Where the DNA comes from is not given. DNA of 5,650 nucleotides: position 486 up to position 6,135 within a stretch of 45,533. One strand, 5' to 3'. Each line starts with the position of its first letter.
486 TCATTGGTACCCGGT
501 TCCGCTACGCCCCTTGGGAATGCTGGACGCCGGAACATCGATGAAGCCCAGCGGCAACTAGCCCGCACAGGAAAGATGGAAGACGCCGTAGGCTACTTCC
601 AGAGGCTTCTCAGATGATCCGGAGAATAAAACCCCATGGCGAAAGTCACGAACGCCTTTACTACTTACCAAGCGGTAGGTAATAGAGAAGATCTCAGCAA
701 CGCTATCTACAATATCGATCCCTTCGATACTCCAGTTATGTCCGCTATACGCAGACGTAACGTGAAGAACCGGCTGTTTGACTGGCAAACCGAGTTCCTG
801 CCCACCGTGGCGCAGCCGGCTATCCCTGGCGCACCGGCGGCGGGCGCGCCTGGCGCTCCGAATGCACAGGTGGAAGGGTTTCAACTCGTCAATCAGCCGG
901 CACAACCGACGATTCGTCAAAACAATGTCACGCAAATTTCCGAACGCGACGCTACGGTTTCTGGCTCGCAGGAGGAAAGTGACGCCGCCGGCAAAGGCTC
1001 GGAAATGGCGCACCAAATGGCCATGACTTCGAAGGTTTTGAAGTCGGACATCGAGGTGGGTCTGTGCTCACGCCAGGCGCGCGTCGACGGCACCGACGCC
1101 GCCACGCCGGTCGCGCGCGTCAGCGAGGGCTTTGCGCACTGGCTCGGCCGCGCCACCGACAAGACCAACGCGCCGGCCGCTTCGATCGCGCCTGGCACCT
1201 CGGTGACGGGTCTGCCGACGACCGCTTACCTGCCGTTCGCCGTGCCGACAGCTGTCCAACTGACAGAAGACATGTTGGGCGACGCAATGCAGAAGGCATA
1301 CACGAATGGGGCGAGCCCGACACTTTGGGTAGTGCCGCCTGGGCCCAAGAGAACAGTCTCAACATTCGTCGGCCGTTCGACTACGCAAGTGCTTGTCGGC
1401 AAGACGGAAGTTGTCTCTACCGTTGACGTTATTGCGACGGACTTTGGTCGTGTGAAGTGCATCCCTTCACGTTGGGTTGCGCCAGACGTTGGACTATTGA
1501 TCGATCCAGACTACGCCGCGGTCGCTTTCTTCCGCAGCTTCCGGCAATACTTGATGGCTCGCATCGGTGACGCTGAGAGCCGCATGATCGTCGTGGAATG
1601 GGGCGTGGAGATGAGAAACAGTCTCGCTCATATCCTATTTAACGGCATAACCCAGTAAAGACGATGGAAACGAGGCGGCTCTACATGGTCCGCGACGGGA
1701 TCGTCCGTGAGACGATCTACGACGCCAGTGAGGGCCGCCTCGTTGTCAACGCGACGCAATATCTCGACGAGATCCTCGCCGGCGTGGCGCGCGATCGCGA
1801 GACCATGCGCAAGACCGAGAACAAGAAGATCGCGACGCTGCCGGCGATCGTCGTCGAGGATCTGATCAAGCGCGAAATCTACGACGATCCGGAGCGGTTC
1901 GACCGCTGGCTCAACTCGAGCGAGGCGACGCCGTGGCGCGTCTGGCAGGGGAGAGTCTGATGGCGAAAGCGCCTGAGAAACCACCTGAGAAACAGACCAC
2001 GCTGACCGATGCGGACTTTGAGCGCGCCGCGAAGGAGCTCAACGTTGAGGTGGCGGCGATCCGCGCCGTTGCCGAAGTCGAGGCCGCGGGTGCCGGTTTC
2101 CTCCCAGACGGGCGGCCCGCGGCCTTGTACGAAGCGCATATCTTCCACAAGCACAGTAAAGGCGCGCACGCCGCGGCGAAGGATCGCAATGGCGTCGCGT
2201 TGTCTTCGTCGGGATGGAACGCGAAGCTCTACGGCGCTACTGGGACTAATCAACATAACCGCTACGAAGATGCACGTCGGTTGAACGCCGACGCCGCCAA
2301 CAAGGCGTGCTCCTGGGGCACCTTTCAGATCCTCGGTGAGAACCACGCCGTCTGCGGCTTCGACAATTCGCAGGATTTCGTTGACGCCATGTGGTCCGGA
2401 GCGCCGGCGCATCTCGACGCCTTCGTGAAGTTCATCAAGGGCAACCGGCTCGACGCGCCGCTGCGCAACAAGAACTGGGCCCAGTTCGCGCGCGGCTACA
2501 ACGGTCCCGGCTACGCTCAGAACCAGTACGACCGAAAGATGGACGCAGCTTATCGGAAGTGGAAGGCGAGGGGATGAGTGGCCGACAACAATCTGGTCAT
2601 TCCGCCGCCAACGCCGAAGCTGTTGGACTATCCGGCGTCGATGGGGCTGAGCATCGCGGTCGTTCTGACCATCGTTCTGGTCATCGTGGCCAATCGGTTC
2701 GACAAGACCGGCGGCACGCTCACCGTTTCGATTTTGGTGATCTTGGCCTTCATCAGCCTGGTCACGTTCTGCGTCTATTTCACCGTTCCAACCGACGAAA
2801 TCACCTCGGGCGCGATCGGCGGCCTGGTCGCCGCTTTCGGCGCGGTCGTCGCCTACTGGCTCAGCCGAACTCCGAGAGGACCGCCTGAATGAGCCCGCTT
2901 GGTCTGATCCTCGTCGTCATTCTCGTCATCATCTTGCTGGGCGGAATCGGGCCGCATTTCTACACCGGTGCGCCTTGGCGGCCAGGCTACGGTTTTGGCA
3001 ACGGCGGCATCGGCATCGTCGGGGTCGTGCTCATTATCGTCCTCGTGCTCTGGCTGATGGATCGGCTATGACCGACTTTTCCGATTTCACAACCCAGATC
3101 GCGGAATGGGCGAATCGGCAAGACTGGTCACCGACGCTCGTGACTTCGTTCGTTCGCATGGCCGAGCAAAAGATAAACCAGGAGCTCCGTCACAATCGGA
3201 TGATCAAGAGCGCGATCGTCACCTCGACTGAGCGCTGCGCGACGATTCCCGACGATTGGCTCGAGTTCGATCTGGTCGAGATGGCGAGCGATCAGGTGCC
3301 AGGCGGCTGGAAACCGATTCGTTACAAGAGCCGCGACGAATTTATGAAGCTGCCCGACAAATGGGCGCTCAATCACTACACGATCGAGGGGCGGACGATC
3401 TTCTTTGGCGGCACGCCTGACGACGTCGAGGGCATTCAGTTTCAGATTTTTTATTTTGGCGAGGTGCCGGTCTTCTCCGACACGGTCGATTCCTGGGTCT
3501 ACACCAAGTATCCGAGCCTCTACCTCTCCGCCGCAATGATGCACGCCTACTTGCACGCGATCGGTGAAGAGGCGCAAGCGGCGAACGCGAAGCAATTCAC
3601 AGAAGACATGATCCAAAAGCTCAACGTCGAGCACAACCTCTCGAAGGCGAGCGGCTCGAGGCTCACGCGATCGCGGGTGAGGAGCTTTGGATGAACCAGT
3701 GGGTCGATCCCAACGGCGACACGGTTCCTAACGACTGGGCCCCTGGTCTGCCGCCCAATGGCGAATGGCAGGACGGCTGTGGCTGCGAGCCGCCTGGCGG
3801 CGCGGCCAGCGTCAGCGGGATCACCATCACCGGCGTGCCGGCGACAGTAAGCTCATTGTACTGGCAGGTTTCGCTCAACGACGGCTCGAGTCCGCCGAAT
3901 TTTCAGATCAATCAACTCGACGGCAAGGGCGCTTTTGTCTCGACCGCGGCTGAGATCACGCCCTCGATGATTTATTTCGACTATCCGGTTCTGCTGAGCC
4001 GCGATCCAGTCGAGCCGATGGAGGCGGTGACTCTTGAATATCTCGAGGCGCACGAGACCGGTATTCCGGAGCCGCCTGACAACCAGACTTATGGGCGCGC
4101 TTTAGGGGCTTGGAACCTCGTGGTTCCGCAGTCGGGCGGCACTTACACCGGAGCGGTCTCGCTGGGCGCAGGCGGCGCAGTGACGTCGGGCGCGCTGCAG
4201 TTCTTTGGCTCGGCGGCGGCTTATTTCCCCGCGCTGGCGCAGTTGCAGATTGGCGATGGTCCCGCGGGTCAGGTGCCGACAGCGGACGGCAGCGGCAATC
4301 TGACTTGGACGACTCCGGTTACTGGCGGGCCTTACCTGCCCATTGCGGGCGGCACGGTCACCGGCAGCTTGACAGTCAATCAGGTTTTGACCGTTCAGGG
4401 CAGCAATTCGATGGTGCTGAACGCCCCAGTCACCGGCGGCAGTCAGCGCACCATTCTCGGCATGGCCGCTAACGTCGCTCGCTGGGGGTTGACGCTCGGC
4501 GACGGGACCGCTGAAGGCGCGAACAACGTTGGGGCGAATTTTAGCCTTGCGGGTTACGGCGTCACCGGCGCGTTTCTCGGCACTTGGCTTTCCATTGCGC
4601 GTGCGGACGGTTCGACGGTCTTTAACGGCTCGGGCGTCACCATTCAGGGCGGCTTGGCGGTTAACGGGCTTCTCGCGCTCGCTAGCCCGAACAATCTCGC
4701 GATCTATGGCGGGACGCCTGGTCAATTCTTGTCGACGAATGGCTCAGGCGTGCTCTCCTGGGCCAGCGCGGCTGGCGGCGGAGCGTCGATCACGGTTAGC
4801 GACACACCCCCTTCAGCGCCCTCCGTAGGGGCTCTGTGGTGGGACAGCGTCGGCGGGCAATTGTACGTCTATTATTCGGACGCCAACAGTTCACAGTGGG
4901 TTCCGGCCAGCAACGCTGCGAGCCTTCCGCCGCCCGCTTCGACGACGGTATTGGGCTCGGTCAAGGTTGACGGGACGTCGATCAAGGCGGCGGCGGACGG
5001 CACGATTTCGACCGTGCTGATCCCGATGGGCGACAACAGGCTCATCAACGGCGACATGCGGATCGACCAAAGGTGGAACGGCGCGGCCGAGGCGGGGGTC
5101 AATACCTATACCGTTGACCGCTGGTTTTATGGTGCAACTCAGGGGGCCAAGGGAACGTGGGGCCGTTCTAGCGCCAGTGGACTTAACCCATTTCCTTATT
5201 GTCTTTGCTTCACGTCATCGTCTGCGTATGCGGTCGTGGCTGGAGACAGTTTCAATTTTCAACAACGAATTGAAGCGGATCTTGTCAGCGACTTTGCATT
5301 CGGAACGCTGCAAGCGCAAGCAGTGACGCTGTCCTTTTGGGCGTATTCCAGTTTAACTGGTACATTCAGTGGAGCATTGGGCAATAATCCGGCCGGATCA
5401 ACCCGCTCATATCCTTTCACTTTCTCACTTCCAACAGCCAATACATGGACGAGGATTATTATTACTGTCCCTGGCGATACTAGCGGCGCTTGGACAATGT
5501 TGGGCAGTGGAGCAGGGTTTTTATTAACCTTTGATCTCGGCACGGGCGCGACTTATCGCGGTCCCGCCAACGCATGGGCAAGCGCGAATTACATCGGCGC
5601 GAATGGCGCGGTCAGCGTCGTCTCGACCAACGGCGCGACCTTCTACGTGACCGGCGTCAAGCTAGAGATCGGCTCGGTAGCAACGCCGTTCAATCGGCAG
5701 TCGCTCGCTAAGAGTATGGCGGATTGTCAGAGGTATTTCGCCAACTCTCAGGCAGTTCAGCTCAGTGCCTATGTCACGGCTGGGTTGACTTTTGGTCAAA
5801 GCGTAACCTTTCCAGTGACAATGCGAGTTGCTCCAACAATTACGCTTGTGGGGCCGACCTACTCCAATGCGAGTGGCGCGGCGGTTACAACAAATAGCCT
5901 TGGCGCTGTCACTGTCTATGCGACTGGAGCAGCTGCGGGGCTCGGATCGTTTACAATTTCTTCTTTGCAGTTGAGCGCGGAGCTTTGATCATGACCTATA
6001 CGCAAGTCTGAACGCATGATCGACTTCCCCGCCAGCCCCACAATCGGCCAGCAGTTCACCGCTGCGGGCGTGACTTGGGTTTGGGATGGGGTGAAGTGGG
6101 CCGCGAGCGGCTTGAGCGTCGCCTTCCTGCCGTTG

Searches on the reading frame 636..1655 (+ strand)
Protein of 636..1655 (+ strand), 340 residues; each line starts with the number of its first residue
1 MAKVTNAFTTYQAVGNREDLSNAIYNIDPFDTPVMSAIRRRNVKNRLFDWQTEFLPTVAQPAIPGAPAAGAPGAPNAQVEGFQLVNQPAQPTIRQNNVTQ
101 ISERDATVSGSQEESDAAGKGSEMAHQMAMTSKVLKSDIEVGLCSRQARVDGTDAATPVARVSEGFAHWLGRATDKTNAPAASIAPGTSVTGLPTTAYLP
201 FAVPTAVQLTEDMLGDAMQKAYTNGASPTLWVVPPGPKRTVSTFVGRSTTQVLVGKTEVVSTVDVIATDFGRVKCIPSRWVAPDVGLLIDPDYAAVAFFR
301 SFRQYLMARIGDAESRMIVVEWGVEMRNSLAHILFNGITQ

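Call 38: search_dna_similar(query=window:636-1655:+, collection=phages, mode=protein, max_rows=25)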
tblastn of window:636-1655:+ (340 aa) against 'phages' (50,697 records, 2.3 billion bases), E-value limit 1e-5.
Records with a match: 293; places in all: 313; records where one place covers at least 80% of the query: 291.
Best place of each record, by identity: 60-80% 2; <60% 291.
By first word of the organism name: Pseudomonas 105; Escherichia 93; Vibrio 18; Aeromonas 11; Proteus 8; Caudoviricetes 7; Cronobacter 7; Sulfitobacter 7; Salmonella 7; Rhizobium 5; and 17 more.
By host as written in the record: Escherichia coli 51; Pseudomonas aeruginosa 39; - 26; Pseudomonas aeruginosa PAO1 16; Aeromonas hydrophila 9; Pseudomonas sp. 7; Vibrio parahaemolyticus 6; Sulfitobacter sp. CB2047 6; and 86 more.
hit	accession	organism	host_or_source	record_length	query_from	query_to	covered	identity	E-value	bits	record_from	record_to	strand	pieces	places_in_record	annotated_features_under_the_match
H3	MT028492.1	Ochrobactrum phage vB_OspP_OH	Ochrobactrum sp. POC9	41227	1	340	100%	61.2%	8e-131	417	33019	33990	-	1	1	major capsid protein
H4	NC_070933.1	Ochrobactrum phage vB_OspP_OH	Ochrobactrum sp. POC9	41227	1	340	100%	61.2%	8e-131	417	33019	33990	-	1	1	major head protein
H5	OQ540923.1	Microcystis phage MJing1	Microcystis sp.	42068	3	339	99%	45.4%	2e-79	269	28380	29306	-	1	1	protein of unknown function (DUF5309)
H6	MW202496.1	Caudoviricetes sp.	Manatee Spring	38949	8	333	96%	38.8%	3e-51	188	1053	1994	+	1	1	major capsid protein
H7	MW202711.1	Caudoviricetes sp.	Manatee Spring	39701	1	332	98%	37.1%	9e-51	186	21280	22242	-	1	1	major capsid protein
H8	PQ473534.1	Pseudomonas phage JB8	Pseudomonas sp.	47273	1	339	100%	33.8%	5e-40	155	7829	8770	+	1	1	capsid and scaffold protein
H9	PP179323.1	Pseudomonas phage Lyrsu01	Pseudomonas syringae USA0011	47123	1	338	99%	33.3%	9e-40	154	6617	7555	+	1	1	capsid protein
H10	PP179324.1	Pseudomonas phage Lyrsu02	Pseudomonas syringae USA0011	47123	1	338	99%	33.3%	9e-40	154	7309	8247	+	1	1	capsid protein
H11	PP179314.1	Pseudomonas phage Lyrsu03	Pseudomonas syringae P3.01.09C09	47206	1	338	99%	33.3%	9e-40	154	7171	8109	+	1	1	capsid protein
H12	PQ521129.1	Photobacterium phage PhCF1.2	Photobacterium ganghwense CF1.2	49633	8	331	95%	34.6%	5e-44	167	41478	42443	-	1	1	major capsid protein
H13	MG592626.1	Vibrio phage 1.262.O._10N.286.51.A9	Vibrio breoganii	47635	8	331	95%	34.6%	5e-48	179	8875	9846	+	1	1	major capsid protein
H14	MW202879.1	Caudoviricetes sp.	Manatee Spring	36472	1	332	98%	33.7%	2e-47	177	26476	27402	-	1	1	major capsid protein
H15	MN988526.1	Rhizobium phage RHph_N3_2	Rhizobium phaseoli N3_2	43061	1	338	99%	32.9%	5e-35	140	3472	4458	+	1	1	major capsid protein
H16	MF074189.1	Sinorhizobium phage phiM5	Sinorhizobium meliloti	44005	1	331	97%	33.5%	1e-40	157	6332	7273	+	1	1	major capsid protein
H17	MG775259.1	Pseudomonas phage Bjorn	Pseudomonas sp. CT12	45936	1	338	99%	32.4%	4e-35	141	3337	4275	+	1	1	capsid protein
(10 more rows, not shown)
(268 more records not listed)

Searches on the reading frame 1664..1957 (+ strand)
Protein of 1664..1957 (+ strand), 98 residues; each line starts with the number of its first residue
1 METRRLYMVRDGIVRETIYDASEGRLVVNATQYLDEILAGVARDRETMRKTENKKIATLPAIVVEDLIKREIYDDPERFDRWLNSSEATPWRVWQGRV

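Call 75: search_protein_families(library=phrogs, proteins=[window:1664-1957:+], max_evalue=0.01)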
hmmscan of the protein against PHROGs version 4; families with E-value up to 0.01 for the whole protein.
window:1664-1957:+ (98 aa): 1 family
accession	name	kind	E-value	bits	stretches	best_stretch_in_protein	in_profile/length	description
phrog_3982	-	unknown function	2.1e-10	41.8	1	15-98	20-112/112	-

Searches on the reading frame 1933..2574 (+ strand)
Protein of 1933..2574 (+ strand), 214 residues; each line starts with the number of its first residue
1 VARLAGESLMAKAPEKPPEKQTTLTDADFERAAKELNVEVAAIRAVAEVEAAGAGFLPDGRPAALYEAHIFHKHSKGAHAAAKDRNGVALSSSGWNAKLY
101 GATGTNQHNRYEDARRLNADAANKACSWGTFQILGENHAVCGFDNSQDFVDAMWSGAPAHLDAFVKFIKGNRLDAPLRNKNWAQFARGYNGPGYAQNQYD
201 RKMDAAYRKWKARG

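Call 75: search_protein_families(library=phrogs, proteins=[window:1933-2574:+], max_evalue=0.01)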
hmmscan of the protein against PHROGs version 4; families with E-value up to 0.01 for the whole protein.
window:1933-2574:+ (214 aa): 2 families
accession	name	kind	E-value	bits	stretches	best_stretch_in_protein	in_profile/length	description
phrog_1224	-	head and packaging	6.7e-72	244.1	1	19-213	69-263/438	endolysin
phrog_2860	-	head and packaging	4e-57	194.2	1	23-212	2-188/189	endolysin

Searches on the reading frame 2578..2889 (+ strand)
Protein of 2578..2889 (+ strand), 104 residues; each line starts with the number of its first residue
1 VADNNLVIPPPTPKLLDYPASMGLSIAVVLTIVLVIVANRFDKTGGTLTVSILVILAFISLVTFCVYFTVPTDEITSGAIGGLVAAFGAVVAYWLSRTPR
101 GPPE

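Call 75: search_protein_families(library=phrogs, proteins=[window:2578-2889:+], max_evalue=0.01)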
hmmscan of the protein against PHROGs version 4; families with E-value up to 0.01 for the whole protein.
window:2578-2889:+ (104 aa): 2 families
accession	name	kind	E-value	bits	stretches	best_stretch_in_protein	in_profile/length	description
phrog_9752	-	lysis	0.0054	17.8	1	55-100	14-60/125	holin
phrog_34682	-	lysis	0.0086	17.7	0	55-95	16-55/65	holin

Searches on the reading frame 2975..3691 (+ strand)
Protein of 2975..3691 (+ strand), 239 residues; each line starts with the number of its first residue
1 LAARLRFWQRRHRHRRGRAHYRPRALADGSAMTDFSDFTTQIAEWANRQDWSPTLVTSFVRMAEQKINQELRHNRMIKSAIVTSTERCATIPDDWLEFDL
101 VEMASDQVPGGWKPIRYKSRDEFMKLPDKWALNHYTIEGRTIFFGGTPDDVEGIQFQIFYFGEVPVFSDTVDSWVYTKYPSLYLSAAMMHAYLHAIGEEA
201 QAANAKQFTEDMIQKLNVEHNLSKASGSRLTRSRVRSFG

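Call 75: search_protein_families(library=phrogs, proteins=[window:2975-3691:+], max_evalue=0.01)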
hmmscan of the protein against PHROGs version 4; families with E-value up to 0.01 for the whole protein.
window:2975-3691:+ (239 aa): 1 family
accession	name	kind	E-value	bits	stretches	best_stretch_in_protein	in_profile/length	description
phrog_2941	-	head and packaging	3.4e-36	125.8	1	32-235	3-206/208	virion structural protein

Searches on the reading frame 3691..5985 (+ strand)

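Call 22: search_protein_families(library=phrogs, proteins=[window:3691-5985:+], max_evalue=0.001)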
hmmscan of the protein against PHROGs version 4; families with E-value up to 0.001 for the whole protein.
window:3691-5985:+ (765 aa): 8 families
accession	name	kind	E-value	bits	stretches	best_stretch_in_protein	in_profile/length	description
phrog_4492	-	tail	2.3e-45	156.2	1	331-746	692-1070/1096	tail fiber protein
phrog_35687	-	unknown function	1.6e-15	57.4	1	450-752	323-637/653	-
phrog_9729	-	tail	5.5e-14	52.7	1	334-492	554-711/750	tail fiber protein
phrog_27782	-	unknown function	1.9e-13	51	1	430-739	298-591/644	-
phrog_28838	-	unknown function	4.4e-12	46.4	1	648-764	535-659/661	-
phrog_6427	-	unknown function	5.3e-11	42.7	1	571-695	447-569/675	-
phrog_15416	-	unknown function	8.4e-11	42.5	1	318-426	253-356/478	-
phrog_3304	-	tail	2.6e-06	28.4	1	366-407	126-167/177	L-shaped tail fiber protein assembly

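Call 23: search_protein_families(library=pfam, proteins=[window:3691-5985:+], max_evalue=0.01)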
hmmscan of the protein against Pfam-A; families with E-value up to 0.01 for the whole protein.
window:3691-5985:+ (765 aa): 0 families
